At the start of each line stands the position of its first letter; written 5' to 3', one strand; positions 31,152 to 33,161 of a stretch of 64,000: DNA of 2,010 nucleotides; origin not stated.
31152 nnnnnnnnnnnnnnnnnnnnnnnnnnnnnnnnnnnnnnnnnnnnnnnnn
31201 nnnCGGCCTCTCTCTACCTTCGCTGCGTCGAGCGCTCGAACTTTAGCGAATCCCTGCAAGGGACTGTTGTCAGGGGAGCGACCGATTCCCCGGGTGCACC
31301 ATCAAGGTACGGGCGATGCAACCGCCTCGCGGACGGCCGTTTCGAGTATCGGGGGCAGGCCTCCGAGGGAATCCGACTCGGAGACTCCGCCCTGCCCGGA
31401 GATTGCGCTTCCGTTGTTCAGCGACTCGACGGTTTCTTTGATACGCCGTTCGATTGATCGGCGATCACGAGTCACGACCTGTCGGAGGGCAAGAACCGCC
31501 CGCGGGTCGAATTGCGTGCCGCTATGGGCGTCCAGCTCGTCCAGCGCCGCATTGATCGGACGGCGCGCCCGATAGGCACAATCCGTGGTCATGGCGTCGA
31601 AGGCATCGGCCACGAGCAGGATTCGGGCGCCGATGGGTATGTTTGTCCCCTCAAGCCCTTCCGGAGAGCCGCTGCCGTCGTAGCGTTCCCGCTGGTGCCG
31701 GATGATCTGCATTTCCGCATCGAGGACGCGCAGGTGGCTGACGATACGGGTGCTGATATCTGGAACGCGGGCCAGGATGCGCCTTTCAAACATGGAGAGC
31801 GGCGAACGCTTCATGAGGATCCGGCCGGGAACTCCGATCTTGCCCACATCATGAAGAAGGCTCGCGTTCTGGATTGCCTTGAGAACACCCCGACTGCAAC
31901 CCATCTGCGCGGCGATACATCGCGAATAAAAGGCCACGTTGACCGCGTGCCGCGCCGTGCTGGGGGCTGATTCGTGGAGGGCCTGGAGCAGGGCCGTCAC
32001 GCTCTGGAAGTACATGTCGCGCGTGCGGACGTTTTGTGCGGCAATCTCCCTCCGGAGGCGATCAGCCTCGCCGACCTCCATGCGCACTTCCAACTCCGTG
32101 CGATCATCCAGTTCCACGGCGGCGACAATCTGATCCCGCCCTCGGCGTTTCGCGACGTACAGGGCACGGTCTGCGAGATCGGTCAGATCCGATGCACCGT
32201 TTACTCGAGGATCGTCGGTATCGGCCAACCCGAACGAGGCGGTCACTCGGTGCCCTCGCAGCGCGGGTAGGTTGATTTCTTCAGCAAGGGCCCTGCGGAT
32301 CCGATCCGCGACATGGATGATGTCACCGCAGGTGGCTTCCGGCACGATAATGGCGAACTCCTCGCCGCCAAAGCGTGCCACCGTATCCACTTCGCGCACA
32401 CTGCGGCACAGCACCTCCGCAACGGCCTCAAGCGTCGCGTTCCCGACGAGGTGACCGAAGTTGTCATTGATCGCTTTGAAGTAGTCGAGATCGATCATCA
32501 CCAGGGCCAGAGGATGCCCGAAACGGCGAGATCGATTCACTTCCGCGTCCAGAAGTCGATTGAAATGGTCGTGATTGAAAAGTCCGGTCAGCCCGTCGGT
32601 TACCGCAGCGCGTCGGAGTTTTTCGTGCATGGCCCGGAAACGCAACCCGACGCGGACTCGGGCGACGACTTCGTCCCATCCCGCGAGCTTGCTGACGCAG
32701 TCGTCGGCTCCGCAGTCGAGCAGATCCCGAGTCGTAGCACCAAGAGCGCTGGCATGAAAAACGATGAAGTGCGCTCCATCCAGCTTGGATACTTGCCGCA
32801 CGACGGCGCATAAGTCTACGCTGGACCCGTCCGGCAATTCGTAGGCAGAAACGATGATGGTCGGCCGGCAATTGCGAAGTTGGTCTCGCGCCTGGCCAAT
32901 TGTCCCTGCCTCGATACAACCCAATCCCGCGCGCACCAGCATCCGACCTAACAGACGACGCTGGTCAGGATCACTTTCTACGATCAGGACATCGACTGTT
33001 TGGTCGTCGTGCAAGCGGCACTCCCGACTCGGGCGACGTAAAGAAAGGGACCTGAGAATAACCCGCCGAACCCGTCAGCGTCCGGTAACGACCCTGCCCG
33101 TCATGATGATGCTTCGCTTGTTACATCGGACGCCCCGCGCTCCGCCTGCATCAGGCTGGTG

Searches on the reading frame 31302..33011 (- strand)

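Call 18: search_protein_families(library=pfam, proteins=[window:31302-33011:-], max_evalue=0.01)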
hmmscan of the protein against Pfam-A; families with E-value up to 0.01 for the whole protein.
window:31302-33011:- (569 aa): 5 families
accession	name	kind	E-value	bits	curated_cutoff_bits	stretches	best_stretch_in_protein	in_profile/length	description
PF00990.26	GGDEF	-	4.4e-39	134.3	23.8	1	136-294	1-161/161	Diguanylate cyclase, GGDEF domain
PF13487.12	HD_5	-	3.9e-32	111.8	27.2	1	344-504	6-169/170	HD domain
PF01966.28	HD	-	2.1e-10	41.3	22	1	353-474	2-116/116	HD domain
PF00072.30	Response_reg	-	4.5e-08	33.7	30.2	1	8-119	1-110/111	Response regulator receiver domain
PF08668.18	HDOD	-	0.0029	17.6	22.9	1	345-393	88-134/196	HDOD domain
